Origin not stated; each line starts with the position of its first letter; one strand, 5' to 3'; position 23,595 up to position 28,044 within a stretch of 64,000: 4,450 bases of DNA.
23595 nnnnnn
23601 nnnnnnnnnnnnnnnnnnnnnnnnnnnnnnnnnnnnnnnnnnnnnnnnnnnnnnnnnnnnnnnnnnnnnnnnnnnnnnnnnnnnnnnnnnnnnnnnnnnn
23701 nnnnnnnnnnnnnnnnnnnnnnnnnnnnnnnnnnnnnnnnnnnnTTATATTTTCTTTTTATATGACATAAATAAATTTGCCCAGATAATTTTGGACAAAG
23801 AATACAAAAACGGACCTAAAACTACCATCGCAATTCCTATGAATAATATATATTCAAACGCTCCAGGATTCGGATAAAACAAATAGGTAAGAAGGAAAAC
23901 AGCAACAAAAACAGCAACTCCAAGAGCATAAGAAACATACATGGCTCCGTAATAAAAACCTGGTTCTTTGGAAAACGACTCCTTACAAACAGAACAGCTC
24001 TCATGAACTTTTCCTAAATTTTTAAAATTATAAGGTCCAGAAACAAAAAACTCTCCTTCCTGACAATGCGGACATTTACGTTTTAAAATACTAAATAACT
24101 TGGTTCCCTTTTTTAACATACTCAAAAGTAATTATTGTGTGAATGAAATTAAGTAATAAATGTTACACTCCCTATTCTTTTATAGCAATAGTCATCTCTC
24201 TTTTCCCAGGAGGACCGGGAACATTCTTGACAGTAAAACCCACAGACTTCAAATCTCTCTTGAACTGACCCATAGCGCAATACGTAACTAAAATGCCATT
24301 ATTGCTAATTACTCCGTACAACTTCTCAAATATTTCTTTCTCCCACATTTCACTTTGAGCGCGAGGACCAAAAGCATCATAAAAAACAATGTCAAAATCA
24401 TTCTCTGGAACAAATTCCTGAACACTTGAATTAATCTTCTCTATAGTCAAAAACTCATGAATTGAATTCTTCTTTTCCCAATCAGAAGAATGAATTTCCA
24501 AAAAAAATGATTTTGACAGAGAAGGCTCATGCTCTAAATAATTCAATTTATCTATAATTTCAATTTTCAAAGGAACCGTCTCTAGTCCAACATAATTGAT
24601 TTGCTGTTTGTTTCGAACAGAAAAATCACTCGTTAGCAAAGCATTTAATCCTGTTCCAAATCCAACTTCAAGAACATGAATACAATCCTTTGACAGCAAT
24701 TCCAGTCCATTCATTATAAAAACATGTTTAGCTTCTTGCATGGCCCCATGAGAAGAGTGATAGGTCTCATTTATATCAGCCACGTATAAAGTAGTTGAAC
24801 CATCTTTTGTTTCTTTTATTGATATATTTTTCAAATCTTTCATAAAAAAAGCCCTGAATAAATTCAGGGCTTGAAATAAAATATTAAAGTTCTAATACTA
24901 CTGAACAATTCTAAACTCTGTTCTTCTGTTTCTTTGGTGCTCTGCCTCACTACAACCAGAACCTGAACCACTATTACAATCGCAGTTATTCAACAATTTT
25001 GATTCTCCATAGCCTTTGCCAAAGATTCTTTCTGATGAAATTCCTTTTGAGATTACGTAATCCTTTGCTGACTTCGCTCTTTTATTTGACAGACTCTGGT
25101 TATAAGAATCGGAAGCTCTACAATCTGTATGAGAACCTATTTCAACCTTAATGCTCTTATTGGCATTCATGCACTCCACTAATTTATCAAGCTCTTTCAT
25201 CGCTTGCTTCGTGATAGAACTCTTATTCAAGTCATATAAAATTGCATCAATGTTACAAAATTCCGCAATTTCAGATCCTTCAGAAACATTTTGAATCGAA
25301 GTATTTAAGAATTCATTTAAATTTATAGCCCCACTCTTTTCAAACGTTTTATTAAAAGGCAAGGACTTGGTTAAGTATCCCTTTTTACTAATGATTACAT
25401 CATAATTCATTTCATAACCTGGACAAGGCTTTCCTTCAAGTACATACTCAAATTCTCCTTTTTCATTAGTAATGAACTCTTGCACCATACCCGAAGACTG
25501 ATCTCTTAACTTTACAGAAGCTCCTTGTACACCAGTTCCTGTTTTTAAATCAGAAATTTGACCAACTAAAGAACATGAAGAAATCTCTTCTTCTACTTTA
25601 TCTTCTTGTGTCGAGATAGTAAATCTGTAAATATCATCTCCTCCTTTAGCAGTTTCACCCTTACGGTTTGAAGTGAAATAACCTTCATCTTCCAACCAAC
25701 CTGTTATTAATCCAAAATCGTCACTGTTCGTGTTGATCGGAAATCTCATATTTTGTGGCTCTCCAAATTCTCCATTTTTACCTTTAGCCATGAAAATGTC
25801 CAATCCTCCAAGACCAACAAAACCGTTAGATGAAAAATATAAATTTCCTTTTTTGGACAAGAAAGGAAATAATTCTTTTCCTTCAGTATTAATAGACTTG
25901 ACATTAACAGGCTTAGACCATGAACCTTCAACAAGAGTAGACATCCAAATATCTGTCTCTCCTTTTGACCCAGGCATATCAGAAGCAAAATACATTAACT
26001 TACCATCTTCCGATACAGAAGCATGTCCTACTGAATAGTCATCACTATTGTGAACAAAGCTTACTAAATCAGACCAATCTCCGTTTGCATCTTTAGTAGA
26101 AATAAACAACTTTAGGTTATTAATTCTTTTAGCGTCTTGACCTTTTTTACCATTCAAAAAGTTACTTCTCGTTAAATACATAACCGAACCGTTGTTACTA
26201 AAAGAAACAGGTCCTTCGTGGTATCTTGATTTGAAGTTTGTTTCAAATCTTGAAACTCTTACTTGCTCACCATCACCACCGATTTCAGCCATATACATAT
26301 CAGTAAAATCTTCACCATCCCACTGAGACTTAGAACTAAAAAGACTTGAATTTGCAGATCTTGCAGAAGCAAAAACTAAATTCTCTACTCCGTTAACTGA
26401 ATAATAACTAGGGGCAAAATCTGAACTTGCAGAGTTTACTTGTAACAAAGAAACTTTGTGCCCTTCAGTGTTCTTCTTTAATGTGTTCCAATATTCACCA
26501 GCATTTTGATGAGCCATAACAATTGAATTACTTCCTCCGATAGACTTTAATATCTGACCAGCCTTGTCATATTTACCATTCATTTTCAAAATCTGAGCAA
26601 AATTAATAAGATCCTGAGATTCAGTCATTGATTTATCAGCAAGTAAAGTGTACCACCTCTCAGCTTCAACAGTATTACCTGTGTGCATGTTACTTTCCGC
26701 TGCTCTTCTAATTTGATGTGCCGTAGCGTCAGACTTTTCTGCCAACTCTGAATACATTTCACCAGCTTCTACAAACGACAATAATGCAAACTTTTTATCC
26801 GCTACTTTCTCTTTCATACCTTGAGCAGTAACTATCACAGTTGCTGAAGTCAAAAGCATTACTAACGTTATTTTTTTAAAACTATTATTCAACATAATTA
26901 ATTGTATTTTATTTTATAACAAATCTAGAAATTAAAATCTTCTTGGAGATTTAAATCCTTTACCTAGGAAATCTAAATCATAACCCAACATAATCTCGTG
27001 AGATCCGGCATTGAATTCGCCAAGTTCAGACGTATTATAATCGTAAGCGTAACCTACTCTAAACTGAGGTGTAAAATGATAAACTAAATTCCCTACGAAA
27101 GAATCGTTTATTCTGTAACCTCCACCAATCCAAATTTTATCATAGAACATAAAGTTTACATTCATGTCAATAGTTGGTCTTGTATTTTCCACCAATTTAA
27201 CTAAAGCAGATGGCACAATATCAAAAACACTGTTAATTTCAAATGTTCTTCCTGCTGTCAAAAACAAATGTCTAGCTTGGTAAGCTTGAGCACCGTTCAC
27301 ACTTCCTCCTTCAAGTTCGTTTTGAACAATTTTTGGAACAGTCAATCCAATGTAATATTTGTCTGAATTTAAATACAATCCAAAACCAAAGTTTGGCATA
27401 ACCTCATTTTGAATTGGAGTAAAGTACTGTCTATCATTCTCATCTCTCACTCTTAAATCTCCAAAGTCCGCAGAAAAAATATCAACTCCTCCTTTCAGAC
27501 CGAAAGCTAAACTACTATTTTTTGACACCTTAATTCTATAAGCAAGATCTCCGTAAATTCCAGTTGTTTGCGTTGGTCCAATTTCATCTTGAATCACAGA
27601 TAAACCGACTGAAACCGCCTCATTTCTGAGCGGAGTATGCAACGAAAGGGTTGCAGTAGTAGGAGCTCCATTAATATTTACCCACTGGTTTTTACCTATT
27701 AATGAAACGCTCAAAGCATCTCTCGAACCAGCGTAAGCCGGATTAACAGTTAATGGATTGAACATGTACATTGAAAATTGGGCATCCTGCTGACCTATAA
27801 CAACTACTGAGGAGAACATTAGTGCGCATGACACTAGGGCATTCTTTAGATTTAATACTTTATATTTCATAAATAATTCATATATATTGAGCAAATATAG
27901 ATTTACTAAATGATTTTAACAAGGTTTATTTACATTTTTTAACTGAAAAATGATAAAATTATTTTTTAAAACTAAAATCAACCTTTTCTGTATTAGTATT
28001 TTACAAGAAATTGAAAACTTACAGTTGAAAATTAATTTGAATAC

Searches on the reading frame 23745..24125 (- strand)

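Call 3: search_protein_families(library=pfam, proteins=[window:23745-24125:-])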
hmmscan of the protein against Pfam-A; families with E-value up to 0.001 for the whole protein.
window:23745-24125:- (126 aa): 1 family
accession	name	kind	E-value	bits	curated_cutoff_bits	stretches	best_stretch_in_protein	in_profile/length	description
PF06170.17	DUF983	-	8.3e-08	32.9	22.6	1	34-103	1-69/85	Protein of unknown function (DUF983)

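Call 4: search_protein_families(library=ncbifam, proteins=[window:23745-24125:-])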
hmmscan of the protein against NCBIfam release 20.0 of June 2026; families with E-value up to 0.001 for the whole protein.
window:23745-24125:- (126 aa): 1 family
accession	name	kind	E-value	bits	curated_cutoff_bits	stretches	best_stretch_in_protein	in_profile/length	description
NF004633.0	PRK05978.1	subfamily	0.00034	19.9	187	1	14-99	33-110/149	hypothetical protein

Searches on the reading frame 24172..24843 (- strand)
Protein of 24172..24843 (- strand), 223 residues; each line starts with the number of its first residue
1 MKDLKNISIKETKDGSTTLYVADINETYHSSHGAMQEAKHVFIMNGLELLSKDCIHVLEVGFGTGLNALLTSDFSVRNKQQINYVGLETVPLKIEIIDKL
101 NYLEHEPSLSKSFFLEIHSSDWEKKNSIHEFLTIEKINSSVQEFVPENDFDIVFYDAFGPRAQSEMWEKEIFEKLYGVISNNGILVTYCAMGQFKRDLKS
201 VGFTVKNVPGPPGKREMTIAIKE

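Call 3: search_protein_families(library=pfam, proteins=[window:24172-24843:-])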
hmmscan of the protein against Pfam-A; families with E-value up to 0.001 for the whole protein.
window:24172-24843:- (223 aa): 1 family
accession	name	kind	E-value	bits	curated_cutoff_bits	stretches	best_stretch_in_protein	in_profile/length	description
PF05430.17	Methyltransf_30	-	2.7e-21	76.2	22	1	132-222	35-123/124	S-adenosyl-L-methionine-dependent methyltransferase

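Call 4: search_protein_families(library=ncbifam, proteins=[window:24172-24843:-])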
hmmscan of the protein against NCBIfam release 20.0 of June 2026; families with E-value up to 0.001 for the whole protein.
window:24172-24843:- (223 aa): 3 families
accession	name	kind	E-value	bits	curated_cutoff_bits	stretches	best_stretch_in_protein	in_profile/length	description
NF033855.1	tRNA_MNMC2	equivalog_domain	4.5e-57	193.3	136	1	20-222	2-208/209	tRNA (5-methylaminomethyl-2-thiouridine)(34)-methyltransferase MnmC2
NF002481.1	PRK01747.1-2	equivalog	3.7e-27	95.4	600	1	17-221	6-215/611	bifunctional tRNA (5-methylaminomethyl-2-thiouridine)(34)-methyltransferase MnmC2/FAD-dependent 5-carboxymethylaminomethyl-2-thiouridine(34)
NF002480.1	PRK01747.1-1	equivalog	2.2e-24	85.8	540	1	18-221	12-226/645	bifunctional tRNA (5-methylaminomethyl-2-thiouridine)(34)-methyltransferase MnmC2/FAD-dependent 5-carboxymethylaminomethyl-2-thiouridine(34)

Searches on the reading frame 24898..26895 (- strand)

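Call 65: search_protein_families(library=pfam, proteins=[window:24898-26895:-], max_evalue=0.01)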
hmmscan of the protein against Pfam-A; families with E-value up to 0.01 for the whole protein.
window:24898-26895:- (665 aa): 4 families
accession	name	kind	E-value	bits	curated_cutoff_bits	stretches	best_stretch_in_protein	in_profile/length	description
PF00691.25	OmpA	-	1.1e-16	61.4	27.2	1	554-642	2-92/98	OmpA family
PF07676.18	PD40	-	4.1e-11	43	20.9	1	334-369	4-38/38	WD40-like Beta Propeller Repeat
PF13620.12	CarboxypepD_reg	-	1.3e-06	29.1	32.3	1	443-511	2-63/82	Carboxypeptidase regulatory-like domain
PF17936.7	Big_6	-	0.0089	16.7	27.6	0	452-487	18-53/83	Bacterial Ig domain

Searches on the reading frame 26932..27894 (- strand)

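Call 65: search_protein_families(library=pfam, proteins=[window:26932-27894:-], max_evalue=0.01)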
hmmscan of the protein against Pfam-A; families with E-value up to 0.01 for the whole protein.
window:26932-27894:- (320 aa): 1 family
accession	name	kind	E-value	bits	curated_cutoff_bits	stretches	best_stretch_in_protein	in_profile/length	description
PF11751.14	PorP_SprF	-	2.5e-81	273.7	22.3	1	34-305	3-273/273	Type IX secretion system membrane protein PorP/SprF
